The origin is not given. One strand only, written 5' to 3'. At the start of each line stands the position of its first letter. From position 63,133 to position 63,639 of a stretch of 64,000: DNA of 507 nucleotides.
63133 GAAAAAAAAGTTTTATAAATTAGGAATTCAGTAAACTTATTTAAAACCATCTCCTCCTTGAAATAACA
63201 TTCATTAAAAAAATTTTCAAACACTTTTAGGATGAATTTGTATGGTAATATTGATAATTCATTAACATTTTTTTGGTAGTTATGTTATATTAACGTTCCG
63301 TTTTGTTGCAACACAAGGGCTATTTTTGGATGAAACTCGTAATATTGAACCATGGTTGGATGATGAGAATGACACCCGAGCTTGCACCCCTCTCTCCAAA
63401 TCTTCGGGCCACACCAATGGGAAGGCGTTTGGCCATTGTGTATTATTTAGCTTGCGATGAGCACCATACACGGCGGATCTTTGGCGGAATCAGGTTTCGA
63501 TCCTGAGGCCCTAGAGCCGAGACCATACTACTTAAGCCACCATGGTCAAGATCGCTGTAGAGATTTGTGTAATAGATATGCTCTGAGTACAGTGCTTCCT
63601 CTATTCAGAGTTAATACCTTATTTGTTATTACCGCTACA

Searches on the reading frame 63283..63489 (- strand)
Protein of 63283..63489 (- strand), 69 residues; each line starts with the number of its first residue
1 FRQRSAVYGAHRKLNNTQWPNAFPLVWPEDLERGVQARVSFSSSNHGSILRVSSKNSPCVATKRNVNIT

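Call 35: find_homologous_proteins(query=window:63283-63489:-, max_evalue=0.01)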
Query seq(69 aa): 1 candidates shared short words with the query, none scored E <= 0.01.

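Call 37: search_protein_families(library=pfam, max_evalue=0.001, proteins=[window:63283-63489:-])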
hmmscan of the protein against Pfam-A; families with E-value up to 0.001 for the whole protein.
window:63283-63489:- (69 aa): 0 families

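Call 42: search_protein_representatives(protein=window:63283-63489:-)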
Query: 69 residues. Proteins with E-value up to 0.001 (for the whole library): 35; up to 1e-10: 0; up to 1e-30: 0. The best 35 are listed.
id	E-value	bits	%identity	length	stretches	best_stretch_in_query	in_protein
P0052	4.5e-10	55.4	49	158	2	16-61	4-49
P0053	2.9e-09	52.8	58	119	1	13-69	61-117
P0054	6.4e-09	51.8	55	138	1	8-69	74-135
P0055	1.0e-08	51.1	57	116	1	2-69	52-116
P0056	2.2e-08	50.1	56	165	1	1-69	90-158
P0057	7.5e-08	48.4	55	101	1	17-69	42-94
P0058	1.8e-07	47.2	61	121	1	21-69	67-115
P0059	2.7e-07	46.6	58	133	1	14-68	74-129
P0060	7.9e-07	45.2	58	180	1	1-52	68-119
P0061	8.3e-07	45.1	62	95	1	4-48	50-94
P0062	2.2e-06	43.8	48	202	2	20-67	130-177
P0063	2.3e-06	43.7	54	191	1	20-67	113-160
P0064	3.1e-06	43.3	64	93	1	25-69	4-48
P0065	3.2e-06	43.2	62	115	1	20-69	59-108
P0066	4.7e-06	42.7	66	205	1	1-38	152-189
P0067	1.5e-05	41.2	56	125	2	31-69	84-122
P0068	1.7e-05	40.9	56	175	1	16-69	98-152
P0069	5.6e-05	39.3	63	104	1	23-65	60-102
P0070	6.0e-05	39.2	52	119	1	16-69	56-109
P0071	6.0e-05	39.2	54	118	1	16-69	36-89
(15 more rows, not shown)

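Call 43: list_cluster_members(proteins=[P0052, P0053, P0054, P0055, P0056, P0057, P0058, P0059, P0060, P0061])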
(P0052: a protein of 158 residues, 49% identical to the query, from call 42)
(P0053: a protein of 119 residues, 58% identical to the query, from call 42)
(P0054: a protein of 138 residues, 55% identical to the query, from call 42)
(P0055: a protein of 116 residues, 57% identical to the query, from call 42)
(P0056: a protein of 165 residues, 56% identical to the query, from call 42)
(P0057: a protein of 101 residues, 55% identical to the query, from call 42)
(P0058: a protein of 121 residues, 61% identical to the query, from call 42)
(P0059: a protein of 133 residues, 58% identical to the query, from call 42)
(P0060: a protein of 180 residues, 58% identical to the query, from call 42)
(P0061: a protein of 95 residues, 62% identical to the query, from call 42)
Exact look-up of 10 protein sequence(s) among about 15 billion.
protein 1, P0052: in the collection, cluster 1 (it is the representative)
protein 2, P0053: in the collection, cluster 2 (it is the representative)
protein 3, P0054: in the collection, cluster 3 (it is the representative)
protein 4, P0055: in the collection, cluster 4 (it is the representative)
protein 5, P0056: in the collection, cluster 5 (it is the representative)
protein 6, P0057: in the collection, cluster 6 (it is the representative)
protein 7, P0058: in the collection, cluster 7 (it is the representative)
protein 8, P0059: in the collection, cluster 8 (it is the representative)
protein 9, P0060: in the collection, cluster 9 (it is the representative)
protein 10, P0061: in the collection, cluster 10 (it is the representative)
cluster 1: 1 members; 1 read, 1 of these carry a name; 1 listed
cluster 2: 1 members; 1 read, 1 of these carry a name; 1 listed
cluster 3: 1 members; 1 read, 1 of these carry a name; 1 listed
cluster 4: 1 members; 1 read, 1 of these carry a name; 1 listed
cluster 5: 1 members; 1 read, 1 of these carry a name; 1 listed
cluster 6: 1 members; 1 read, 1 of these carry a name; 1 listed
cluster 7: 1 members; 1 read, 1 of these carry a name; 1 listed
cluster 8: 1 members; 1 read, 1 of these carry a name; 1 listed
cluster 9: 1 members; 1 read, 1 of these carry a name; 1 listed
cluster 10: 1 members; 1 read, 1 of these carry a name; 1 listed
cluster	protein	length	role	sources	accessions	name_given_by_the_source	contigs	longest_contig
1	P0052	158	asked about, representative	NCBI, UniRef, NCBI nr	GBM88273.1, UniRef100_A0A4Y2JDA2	hypothetical protein AVEN_179760-1 [Araneus ventricosus] | Uncharacterized protein n=1 Tax=Araneus ventricosus TaxID=182803 RepID=A0A4Y2JDA2_ARAVE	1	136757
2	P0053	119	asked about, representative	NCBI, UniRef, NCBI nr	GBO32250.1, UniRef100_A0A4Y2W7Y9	hypothetical protein AVEN_273488-1 [Araneus ventricosus] | Uncharacterized protein n=1 Tax=Araneus ventricosus TaxID=182803 RepID=A0A4Y2W7Y9_ARAVE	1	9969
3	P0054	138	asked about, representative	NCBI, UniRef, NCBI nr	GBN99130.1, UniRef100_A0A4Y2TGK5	hypothetical protein AVEN_239004-1 [Araneus ventricosus] | Uncharacterized protein n=1 Tax=Araneus ventricosus TaxID=182803 RepID=A0A4Y2TGK5_ARAVE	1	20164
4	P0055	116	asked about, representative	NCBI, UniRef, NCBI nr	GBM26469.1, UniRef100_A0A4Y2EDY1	hypothetical protein AVEN_126965-1 [Araneus ventricosus] | Uncharacterized protein n=1 Tax=Araneus ventricosus TaxID=182803 RepID=A0A4Y2EDY1_ARAVE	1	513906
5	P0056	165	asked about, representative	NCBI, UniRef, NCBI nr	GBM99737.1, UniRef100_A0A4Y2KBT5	hypothetical protein AVEN_237664-1 [Araneus ventricosus] | Uncharacterized protein n=1 Tax=Araneus ventricosus TaxID=182803 RepID=A0A4Y2KBT5_ARAVE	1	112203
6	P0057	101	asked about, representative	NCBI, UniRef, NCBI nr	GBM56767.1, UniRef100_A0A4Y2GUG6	hypothetical protein AVEN_127112-1 [Araneus ventricosus] | Uncharacterized protein n=1 Tax=Araneus ventricosus TaxID=182803 RepID=A0A4Y2GUG6_ARAVE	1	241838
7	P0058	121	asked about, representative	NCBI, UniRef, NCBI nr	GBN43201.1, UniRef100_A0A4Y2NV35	hypothetical protein AVEN_78852-1 [Araneus ventricosus] | Uncharacterized protein n=1 Tax=Araneus ventricosus TaxID=182803 RepID=A0A4Y2NV35_ARAVE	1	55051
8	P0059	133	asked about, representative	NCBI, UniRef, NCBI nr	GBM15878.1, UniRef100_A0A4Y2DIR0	hypothetical protein AVEN_258424-1 [Araneus ventricosus] | Uncharacterized protein n=1 Tax=Araneus ventricosus TaxID=182803 RepID=A0A4Y2DIR0_ARAVE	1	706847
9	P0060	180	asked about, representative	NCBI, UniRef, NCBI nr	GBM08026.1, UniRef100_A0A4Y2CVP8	hypothetical protein AVEN_71464-1 [Araneus ventricosus] | Uncharacterized protein n=1 Tax=Araneus ventricosus TaxID=182803 RepID=A0A4Y2CVP8_ARAVE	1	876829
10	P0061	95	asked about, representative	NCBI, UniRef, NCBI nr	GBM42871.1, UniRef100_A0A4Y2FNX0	hypothetical protein AVEN_245698-1 [Araneus ventricosus] | Uncharacterized protein n=1 Tax=Araneus ventricosus TaxID=182803 RepID=A0A4Y2FNX0_ARAVE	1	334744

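Call 48: list_cluster_members(proteins=[P0062, P0063, P0064, P0065, P0066, P0067, P0068, P0069, P0070, P0071])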
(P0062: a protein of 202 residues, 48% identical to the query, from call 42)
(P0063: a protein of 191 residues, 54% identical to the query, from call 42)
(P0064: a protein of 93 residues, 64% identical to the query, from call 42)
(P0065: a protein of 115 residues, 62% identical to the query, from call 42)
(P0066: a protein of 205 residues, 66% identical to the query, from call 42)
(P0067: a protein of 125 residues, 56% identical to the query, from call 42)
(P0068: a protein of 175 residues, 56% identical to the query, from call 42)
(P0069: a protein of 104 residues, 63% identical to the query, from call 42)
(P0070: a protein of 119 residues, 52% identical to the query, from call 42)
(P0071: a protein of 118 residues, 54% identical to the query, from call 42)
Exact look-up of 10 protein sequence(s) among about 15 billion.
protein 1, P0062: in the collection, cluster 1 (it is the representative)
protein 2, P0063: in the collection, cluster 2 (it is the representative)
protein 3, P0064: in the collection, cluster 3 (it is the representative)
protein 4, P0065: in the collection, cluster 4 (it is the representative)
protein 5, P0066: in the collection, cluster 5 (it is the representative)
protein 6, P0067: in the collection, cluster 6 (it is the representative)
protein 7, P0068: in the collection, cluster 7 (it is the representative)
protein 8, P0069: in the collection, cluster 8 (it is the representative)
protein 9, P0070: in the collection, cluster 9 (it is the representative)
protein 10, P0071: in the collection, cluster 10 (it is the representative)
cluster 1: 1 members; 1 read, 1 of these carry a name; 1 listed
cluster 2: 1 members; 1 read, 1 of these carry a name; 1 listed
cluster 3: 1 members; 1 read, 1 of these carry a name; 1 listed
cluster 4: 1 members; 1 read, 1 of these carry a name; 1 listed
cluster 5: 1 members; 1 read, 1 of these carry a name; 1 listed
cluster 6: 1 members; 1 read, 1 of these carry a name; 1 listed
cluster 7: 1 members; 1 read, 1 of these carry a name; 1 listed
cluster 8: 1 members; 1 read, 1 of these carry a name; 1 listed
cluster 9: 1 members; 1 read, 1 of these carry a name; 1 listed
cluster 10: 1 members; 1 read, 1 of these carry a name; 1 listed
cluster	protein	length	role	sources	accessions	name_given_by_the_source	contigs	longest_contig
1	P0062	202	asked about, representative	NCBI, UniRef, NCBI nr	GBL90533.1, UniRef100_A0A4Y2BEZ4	hypothetical protein AVEN_179452-1 [Araneus ventricosus] | TNase-like domain-containing protein n=1 Tax=Araneus ventricosus TaxID=182803 ...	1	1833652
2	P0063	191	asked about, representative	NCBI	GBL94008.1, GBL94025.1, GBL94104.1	hypothetical protein AVEN_113534-1, partial [Araneus ventricosus]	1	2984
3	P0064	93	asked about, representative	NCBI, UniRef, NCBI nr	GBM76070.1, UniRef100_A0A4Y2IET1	hypothetical protein AVEN_167490-1 [Araneus ventricosus] | Uncharacterized protein n=1 Tax=Araneus ventricosus TaxID=182803 RepID=A0A4Y2IET1_ARAVE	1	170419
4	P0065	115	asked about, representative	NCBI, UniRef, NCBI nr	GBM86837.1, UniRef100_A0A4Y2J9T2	hypothetical protein AVEN_225059-1 [Araneus ventricosus] | Uncharacterized protein n=1 Tax=Araneus ventricosus TaxID=182803 RepID=A0A4Y2J9T2_ARAVE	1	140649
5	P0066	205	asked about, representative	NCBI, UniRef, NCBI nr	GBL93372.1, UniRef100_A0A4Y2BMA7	hypothetical protein AVEN_219493-1 [Araneus ventricosus] | Uncharacterized protein n=1 Tax=Araneus ventricosus TaxID=182803 RepID=A0A4Y2BMA7_ARAVE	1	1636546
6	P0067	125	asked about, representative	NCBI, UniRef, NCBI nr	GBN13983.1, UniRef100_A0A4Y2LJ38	hypothetical protein AVEN_252671-1 [Araneus ventricosus] | Uncharacterized protein n=1 Tax=Araneus ventricosus TaxID=182803 RepID=A0A4Y2LJ38_ARAVE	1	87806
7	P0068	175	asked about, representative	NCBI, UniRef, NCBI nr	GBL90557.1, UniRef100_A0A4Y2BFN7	hypothetical protein AVEN_179468-1 [Araneus ventricosus] | Uncharacterized protein n=1 Tax=Araneus ventricosus TaxID=182803 RepID=A0A4Y2BFN7_ARAVE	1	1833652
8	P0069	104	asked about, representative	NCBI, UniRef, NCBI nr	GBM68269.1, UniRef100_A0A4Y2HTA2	hypothetical protein AVEN_88841-1 [Araneus ventricosus] | Uncharacterized protein n=1 Tax=Araneus ventricosus TaxID=182803 RepID=A0A4Y2HTA2_ARAVE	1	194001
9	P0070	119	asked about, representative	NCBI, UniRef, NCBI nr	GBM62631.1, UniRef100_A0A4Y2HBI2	hypothetical protein AVEN_187037-1 [Araneus ventricosus] | Uncharacterized protein n=1 Tax=Araneus ventricosus TaxID=182803 RepID=A0A4Y2HBI2_ARAVE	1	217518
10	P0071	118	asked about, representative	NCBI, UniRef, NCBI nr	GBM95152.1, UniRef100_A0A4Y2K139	hypothetical protein AVEN_17585-1 [Araneus ventricosus] | Uncharacterized protein n=1 Tax=Araneus ventricosus TaxID=182803 RepID=A0A4Y2K139_ARAVE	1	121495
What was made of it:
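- Tried and rejected: The exhaustive HMMER search then succeeded (calls 42, 43, 48).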
